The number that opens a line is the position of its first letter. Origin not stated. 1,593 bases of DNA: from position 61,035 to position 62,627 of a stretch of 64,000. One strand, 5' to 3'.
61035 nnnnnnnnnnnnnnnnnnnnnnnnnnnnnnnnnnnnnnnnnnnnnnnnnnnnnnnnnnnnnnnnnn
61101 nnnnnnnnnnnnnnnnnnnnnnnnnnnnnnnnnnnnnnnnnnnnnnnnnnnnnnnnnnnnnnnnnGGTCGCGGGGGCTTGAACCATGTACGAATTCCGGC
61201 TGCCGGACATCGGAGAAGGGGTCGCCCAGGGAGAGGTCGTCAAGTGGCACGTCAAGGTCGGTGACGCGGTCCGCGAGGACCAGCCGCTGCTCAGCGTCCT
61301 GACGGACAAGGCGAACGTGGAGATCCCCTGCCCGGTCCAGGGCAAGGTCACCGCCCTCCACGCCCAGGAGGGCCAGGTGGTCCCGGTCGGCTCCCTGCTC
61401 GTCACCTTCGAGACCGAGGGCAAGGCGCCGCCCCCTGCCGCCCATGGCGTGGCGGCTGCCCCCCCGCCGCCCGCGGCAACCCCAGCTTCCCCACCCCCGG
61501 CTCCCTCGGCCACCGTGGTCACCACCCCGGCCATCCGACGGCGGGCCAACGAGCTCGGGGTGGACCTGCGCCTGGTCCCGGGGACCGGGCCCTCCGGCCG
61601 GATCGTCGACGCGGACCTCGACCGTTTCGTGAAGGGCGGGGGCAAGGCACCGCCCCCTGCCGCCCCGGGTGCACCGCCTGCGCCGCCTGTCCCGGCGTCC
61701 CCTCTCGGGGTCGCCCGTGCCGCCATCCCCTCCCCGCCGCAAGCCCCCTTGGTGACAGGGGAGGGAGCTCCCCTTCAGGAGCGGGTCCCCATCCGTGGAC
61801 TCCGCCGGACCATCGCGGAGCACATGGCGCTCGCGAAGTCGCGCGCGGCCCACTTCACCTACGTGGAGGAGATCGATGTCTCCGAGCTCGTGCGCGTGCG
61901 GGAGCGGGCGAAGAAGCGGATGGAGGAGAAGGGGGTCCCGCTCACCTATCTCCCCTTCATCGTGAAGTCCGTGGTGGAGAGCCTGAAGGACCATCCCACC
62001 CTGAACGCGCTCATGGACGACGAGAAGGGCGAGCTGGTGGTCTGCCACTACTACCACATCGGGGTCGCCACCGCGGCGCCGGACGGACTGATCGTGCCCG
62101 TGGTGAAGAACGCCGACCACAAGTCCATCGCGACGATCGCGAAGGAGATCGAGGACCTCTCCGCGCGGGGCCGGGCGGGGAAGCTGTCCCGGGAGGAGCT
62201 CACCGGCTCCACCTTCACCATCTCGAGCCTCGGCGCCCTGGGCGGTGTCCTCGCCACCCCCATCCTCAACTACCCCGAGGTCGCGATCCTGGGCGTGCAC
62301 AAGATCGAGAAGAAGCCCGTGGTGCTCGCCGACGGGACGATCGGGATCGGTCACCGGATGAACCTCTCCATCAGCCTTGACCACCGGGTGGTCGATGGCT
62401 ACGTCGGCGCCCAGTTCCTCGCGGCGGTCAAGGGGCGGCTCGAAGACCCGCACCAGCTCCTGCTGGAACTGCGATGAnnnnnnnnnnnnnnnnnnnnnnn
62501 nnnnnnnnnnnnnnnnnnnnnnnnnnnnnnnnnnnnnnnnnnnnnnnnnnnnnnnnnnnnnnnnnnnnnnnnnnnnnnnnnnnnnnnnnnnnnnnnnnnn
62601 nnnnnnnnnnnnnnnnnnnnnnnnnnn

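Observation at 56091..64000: Contiguous 2-oxoacid oxidation supercluster: porGDAB followed by an OADH operon with an extra E1alpha paralog (E1a-E1b-E2-E1a'-E3)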

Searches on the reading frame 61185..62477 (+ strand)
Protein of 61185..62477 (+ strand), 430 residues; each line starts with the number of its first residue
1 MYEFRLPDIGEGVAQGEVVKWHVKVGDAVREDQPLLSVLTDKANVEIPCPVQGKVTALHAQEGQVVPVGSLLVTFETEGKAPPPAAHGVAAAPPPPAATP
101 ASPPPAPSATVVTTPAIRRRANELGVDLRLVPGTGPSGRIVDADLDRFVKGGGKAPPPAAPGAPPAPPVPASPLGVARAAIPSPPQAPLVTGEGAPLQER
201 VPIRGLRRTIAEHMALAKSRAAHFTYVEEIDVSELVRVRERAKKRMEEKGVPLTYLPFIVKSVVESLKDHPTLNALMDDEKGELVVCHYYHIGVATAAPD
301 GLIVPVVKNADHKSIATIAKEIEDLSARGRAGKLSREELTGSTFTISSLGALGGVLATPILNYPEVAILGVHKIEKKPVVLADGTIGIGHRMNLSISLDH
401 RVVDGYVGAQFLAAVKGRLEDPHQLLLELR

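Call 5: search_protein_families(library=pfam, proteins=[window:61185-62477:+])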
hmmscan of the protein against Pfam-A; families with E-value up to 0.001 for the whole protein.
window:61185-62477:+ (430 aa): 5 families
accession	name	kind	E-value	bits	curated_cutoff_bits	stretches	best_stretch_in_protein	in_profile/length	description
PF00198.28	2-oxoacid_dh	-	2e-85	286.3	23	1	198-427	4-232/232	2-oxoacid dehydrogenases acyltransferase (catalytic domain)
PF00364.28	Biotin_lipoyl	-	2.6e-21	75.6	22.1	1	3-74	2-72/73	Biotin-requiring enzyme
PF02817.22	E3_binding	-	3.2e-13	50.1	23.7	1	111-145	1-35/36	e3 binding domain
PF13533.13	Biotin_lipoyl_2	-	9.6e-08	32.1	29.8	0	15-37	8-30/32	Biotin-lipoyl like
PF13437.12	HlyD_3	-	0.00087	20.4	22.2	0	50-74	5-29/106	HlyD family secretion protein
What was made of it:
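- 61185..62477 (+): E2: dihydrolipoamide acyltransferase with one lipoyl domain, one E3/E1-binding domain and a catalytic domain. Biotin_lipoyl, E3_binding and 2-oxoacid_dh (call 5).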

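Call 6: search_protein_families(library=ncbifam, proteins=[window:61185-62477:+])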
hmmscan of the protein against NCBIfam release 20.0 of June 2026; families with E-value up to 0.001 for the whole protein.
window:61185-62477:+ (430 aa): 18 families
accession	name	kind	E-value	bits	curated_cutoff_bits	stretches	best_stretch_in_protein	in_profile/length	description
NF008814.0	PRK11854.1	equivalog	6.7e-101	338.6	722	1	3-426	209-636/637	pyruvate dehydrogenase complex dihydrolipoyllysine-residue acetyltransferase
NF004309.0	PRK05704.1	equivalog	3.2e-96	323.2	449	1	2-429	3-408/408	2-oxoglutarate dehydrogenase complex dihydrolipoyllysine-residue succinyltransferase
TIGR01347.1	sucB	equivalog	1.1e-87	294.9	378.65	1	4-428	3-403/404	dihydrolipoyllysine-residue succinyltransferase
TIGR01348.1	PDHac_trf_long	equivalog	2e-86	290.8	552.1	1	3-427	157-587/587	dihydrolipoyllysine-residue acetyltransferase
TIGR02927.1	SucB_Actino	equivalog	6.3e-86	289.4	423.45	2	96-421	251-570/579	2-oxoglutarate dehydrogenase, E2 component, dihydrolipoamide succinyltransferase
TIGR01349.1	PDHac_trf_mito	equivalog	2.1e-67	228.2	445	2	88-427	114-437/437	pyruvate dehydrogenase complex dihydrolipoamide acetyltransferase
NF008815.0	PRK11857.1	equivalog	3.6e-55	187.6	378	1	111-424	4-304/308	dihydrolipoamide acetyltransferase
NF011416.0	PRK14843.1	equivalog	1.4e-48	165.6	429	1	199-426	119-346/347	dihydrolipoamide acetyltransferase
NF008907.0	PRK12270.1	equivalog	4e-18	64.6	878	1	197-420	127-362/1241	multifunctional oxoglutarate decarboxylase/oxoglutarate dehydrogenase thiamine pyrophosphate-binding subunit/dihydrolipoyllysine-residue suc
NF011457.0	PRK14875.1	equivalog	8.7e-16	57.8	307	1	5-153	7-130/372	acetoin dehydrogenase dihydrolipoyllysine-residue acetyltransferase subunit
NF005117.0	PRK06549.1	equivalog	8.1e-09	36.2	159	1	16-75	70-129/130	acetyl-CoA carboxylase biotin carboxyl carrier protein subunit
TIGR02712.1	urea_carbox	equivalog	2.9e-06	25.3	1303.85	1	15-75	1140-1200/1201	urea carboxylase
NF006761.0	PRK09282.1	domain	6.3e-06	24.9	402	1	15-75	529-589/591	pyruvate carboxylase subunit B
NF008854.0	PRK11892.1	equivalog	8.3e-06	24.7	454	1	3-95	4-97/464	pyruvate dehydrogenase complex E1 component subunit beta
NF006079.0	PRK08225.1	equivalog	1.7e-05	24.8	95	1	16-75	10-69/70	acetyl-CoA carboxylase biotin carboxyl carrier protein subunit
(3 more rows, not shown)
